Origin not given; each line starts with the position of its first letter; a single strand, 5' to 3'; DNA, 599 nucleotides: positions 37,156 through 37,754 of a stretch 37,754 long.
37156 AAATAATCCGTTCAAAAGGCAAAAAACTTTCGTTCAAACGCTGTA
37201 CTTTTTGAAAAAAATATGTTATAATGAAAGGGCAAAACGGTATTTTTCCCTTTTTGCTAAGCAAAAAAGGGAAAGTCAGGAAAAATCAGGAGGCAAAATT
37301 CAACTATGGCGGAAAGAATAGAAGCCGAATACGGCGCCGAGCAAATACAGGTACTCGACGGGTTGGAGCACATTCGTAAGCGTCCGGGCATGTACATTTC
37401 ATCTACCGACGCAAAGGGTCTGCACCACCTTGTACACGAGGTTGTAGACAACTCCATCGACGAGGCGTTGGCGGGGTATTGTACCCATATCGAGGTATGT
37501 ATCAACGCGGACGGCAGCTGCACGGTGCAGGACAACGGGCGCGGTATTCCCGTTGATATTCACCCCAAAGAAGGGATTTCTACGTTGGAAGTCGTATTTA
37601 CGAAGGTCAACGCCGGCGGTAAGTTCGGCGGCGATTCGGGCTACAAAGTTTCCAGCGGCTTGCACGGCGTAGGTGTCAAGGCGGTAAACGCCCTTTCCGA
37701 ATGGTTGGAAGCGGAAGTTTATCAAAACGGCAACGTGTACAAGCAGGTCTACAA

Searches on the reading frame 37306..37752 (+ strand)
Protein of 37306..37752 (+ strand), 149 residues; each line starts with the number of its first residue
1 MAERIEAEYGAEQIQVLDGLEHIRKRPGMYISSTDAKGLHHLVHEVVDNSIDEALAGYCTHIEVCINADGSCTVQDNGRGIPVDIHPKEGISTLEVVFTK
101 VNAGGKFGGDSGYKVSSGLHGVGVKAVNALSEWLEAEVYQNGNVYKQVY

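Call 28: find_homologous_proteins(query=window:37306-37752:+, max_evalue=1e-40)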
Query seq(149 aa) (149 aa): 5415 proteins with E <= 1e-40 among 8000 candidates; the best 120 are listed.
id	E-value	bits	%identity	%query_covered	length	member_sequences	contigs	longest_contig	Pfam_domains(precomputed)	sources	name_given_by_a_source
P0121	4.1e-88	311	93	100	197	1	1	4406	PF02518.32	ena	-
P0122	5.6e-88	310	94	100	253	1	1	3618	PF02518.32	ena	-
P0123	6.3e-88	310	93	100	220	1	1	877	PF02518.32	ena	-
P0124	3.7e-87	308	93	100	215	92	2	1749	PF02518.32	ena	-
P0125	3.1e-84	298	90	99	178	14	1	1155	PF02518.32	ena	-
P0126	9.6e-83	293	89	100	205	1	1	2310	PF02518.32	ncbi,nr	ncbi:MAG: DNA topoisomerase IV subunit B, partial [Clostridia bacterium]|nr:DNA topoisomerase IV sub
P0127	6.7e-80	284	89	97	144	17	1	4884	PF02518.32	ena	-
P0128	2.0e-79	283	85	99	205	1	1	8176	PF02518.32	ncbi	-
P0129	2.8e-79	282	87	100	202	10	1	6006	PF02518.32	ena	-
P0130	1.0e-76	274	94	89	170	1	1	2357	PF02518.32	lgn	-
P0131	4.5e-70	252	93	82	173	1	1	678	PF02518.32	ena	-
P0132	2.3e-68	247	72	100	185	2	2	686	PF02518.32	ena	-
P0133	2.0e-67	244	70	100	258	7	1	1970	PF02518.32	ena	-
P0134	5.2e-65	236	67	99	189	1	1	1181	PF02518.32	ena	-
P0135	1.3e-64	235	69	100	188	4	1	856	PF02518.32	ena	-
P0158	4.7e-60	220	69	98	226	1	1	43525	PF02518.32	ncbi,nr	ncbi:MAG: DNA topoisomerase IV subunit B, partial [Clostridia bacterium]|nr:DNA topoisomerase IV sub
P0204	1.4e-58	215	72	92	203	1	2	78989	PF02518.32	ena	-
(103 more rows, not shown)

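Call 39: find_encoding_contigs(protein=P0158, flank=10000, max_places=2)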
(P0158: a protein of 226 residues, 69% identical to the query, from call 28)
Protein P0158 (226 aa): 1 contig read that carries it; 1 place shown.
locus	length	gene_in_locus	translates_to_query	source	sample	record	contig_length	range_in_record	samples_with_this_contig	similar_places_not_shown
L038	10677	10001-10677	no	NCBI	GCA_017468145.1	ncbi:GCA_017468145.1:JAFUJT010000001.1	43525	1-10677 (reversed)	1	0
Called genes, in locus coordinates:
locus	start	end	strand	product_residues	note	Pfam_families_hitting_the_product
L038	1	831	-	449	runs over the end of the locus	PF10396:TrmE_N, PF12631:MnmE_helical, PF00350:Dynamin_N (faint), PF01926:MMR_HSR1, PF02421:FeoB_N, PF04548:AIG1 (weak)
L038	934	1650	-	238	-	PF14804:Jag_N, PF13083:KH_KhpA-B, PF01424:R3H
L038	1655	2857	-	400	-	PF02096:60KD_IMP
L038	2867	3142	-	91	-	PF01809:YidD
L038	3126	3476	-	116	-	PF00825:Ribonuclease_P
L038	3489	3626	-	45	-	PF00468:Ribosomal_L34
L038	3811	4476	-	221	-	-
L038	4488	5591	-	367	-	PF00712:DNA_pol3_beta, PF02767:DNA_pol3_beta_2, PF02768:DNA_pol3_beta_3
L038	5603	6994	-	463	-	PF11638:DnaA_N, PF13401:AAA_22 (faint), PF00308:Bac_DnaA, PF01637:ATPase_2 (weak), PF01695:IstB_IS21, PF13173:AAA_14 (weak), PF00004:AAA, PF08299:Bac_DnaA_C, +1 more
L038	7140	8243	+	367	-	PF02463:SMC_N, PF13175:AAA_15 (weak), PF13476:AAA_23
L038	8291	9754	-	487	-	-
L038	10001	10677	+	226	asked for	PF02518:HATPase_c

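Call 40: find_encoding_contigs(protein=P0204, flank=10000, max_places=2)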
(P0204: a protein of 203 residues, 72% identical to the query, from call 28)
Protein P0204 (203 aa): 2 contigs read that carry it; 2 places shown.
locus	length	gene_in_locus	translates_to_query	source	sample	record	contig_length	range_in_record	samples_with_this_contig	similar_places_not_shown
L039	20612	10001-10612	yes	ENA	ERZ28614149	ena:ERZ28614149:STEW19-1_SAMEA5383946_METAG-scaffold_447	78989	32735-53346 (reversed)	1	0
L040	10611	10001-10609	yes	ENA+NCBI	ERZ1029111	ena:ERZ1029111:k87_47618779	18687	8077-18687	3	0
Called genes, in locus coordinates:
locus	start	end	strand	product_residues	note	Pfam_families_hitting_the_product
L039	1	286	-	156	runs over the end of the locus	-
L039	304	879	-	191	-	-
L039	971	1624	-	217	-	-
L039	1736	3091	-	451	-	PF10396:TrmE_N, PF00350:Dynamin_N (faint), PF12631:MnmE_helical, PF03193:RsgA_GTPase (faint), PF00009:GTP_EFTU (faint), PF01926:MMR_HSR1, PF02421:FeoB_N, PF04548:AIG1 (weak)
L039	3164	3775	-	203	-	PF14804:Jag_N, PF13083:KH_KhpA-B (weak), PF01424:R3H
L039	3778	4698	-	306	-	PF02096:60KD_IMP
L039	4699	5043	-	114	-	PF00825:Ribonuclease_P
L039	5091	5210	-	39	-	PF00468:Ribosomal_L34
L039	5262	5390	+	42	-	-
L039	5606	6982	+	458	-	PF11638:DnaA_N, PF01695:IstB_IS21 (weak), PF00308:Bac_DnaA, PF08299:Bac_DnaA_C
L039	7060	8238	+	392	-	PF00712:DNA_pol3_beta, PF02767:DNA_pol3_beta_2, PF02768:DNA_pol3_beta_3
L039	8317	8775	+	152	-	PF06338:ComK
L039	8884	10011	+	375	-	PF02463:SMC_N, PF13175:AAA_15 (faint), PF13476:AAA_23 (faint), PF13304:AAA_21 (faint)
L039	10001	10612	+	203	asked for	PF02518:HATPase_c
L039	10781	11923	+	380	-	PF00204:DNA_gyraseB, PF01751:Toprim, PF00986:DNA_gyraseB_C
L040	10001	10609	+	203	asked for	PF02518:HATPase_c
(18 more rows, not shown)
